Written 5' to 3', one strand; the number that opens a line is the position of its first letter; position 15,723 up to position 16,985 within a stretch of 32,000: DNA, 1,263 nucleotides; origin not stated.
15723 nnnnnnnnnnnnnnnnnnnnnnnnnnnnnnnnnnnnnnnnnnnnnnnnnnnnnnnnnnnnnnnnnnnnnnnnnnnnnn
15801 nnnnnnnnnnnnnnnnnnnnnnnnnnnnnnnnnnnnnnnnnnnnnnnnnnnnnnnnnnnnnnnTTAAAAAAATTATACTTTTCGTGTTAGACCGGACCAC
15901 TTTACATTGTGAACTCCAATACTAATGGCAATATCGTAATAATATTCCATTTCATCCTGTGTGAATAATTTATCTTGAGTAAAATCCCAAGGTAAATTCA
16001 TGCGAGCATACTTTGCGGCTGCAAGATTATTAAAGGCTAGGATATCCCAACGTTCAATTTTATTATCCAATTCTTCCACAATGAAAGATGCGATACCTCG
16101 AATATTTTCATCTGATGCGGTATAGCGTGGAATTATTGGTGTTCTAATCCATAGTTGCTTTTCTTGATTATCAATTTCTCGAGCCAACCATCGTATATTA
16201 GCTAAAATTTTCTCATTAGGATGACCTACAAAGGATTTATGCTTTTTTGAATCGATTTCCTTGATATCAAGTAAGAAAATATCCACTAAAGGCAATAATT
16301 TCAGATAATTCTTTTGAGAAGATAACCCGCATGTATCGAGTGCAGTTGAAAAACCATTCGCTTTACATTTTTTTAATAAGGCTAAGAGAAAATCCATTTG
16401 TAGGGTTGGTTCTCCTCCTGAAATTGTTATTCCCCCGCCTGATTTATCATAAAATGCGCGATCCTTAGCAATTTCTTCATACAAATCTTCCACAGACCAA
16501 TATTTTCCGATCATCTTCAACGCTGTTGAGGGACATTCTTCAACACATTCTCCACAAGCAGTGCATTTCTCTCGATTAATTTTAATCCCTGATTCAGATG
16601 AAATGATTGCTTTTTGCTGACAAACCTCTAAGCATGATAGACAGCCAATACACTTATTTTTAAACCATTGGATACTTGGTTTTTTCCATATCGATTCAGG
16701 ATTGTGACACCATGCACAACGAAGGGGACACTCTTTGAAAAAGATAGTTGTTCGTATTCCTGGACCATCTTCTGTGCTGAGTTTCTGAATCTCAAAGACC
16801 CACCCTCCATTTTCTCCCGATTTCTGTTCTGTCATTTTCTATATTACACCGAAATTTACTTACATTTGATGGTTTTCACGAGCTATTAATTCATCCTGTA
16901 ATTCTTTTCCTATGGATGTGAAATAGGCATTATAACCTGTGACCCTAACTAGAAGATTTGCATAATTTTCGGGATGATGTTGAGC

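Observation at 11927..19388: GRE island with two regulators, a thiazoline-carboxylate-hydrolase-like protein and a ProC-like reductase: possible cyclic imino-acid pathway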

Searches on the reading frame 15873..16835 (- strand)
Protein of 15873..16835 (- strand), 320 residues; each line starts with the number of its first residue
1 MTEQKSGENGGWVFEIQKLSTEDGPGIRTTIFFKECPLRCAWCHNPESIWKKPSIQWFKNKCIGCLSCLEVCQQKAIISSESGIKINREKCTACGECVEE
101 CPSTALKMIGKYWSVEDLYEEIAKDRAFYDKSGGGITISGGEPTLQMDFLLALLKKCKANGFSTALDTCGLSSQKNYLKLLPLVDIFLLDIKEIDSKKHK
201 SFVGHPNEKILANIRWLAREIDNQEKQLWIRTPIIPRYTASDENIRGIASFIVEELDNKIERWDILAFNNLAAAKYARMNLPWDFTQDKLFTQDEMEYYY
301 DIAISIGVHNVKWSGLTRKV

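Call 5: search_protein_families(library=pfam, proteins=[window:15873-16835:-], max_evalue=0.01)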
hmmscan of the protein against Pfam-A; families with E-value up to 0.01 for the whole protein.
window:15873-16835:- (320 aa): 14 families
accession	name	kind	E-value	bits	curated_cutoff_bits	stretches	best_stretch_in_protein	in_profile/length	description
PF04055.27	Radical_SAM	-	3.1e-15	57.2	29.5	1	113-244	28-161/166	Radical SAM superfamily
PF00037.32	Fer4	-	5.4e-13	48.6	21.1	2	84-106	1-23/24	4Fe-4S binding domain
PF13353.11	Fer4_12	-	1.3e-12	48.6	22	1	23-207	2-133/137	4Fe-4S single cluster domain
PF12837.12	Fer4_6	-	7.7e-10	38.7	25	2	84-103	2-21/24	4Fe-4S binding domain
PF12838.12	Fer4_7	-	2e-08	35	27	1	61-105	1-52/52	4Fe-4S dicluster domain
PF14697.11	Fer4_21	-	4.6e-08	33.5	35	1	59-108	5-59/59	4Fe-4S dicluster domain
PF13187.11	Fer4_9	-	5.2e-08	33.2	27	1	61-105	1-51/52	4Fe-4S dicluster domain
PF13237.11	Fer4_10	-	2.1e-07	31.2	25.5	1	60-102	7-53/53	4Fe-4S dicluster domain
PF13484.11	Fer4_16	-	4.8e-07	30.9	30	1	90-125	1-37/66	4Fe-4S double cluster binding domain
PF12797.12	Fer4_2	-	2.3e-06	27.6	24.5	1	84-103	3-22/22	4Fe-4S binding domain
PF12800.12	Fer4_4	-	0.00011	22.7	24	1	89-102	2-15/17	4Fe-4S binding domain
PF25160.1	LdpA_Fe-S-bd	-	0.0011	19.1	27.6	1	68-108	9-45/49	LdpA Fe-S cluster-binding domain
PF13746.11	Fer4_18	-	0.0019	18.8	27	1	59-103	58-97/114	4Fe-4S dicluster domain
PF13459.11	Fer4_15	-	0.0021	19.2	22.4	0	84-103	1-20/66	4Fe-4S single cluster domain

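Call 6: search_protein_families(library=ncbifam, proteins=[window:15873-16835:-], max_evalue=0.01)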
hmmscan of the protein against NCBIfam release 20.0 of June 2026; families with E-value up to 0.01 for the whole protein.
window:15873-16835:- (320 aa): 87 families (the best 25 are shown)
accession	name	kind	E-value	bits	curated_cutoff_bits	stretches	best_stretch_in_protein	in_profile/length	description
TIGR02494.1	PFLE_PFLC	subfamily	1e-98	330.2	174.35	1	13-302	1-288/293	glycyl-radical enzyme activating protein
NF043069.1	T4HPD_activ_SAM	equivalog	6.7e-93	311.3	425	1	12-302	3-287/299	trans-4-hydroxy-L-proline dehydratase activase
NF048010.1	SfplDhtActHpsHDes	equivalog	1.9e-85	286.3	430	1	9-297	4-292/298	(2S)-3-sulfopropanediol dehydratase activating enzyme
NF033719.1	ind_deCO2_activ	equivalog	1.7e-81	273.8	425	1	12-309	2-299/302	indoleacetate decarboxylase activase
NF048008.1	SfplDhtActHpfHKleb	equivalog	3.5e-81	272.9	500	1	13-288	2-278/308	(2S)-3-sulfopropanediol dehydratase activating enzyme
TIGR04395.1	cutC_activ_rSAM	equivalog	6e-76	255.7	360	1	11-297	5-291/309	choline TMA-lyase-activating enzyme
NF033717.2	HPDL_rSAM_activ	equivalog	1e-72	245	420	1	10-305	3-298/311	4-hydroxyphenylacetate decarboxylase activase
TIGR04003.1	rSAM_BssD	equivalog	2.3e-62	211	496.45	1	13-279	3-270/314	[benzylsuccinate synthase]-activating enzyme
TIGR04041.1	activase_YjjW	hypoth_equivalog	1e-56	192.4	250.2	1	13-311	4-273/276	YjjW family glycine radical enzyme activase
TIGR02493.1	PFLA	equivalog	1e-56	191.9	231.75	2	102-297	35-226/235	pyruvate formate-lyase-activating protein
NF007483.0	PRK10076.1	equivalog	5.1e-56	190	326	2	89-308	71-286/292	[formate-C-acetyltransferase]-activating enzyme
NF008356.0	PRK11145.1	equivalog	1.7e-41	142.1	375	2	109-306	47-240/246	pyruvate formate lyase 1-activating protein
TIGR02495.1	NrdG2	equivalog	1e-18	67.4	131.15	2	112-255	46-183/193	anaerobic ribonucleoside-triphosphate reductase activating protein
TIGR02491.1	NrdG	equivalog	1.2e-09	38.3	126.1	1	15-51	4-39/154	anaerobic ribonucleoside-triphosphate reductase activating protein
NF040864.1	HgcB_ferredoxin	equivalog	3.2e-09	36.5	99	1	55-108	9-63/93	mercury methylation ferredoxin HgcB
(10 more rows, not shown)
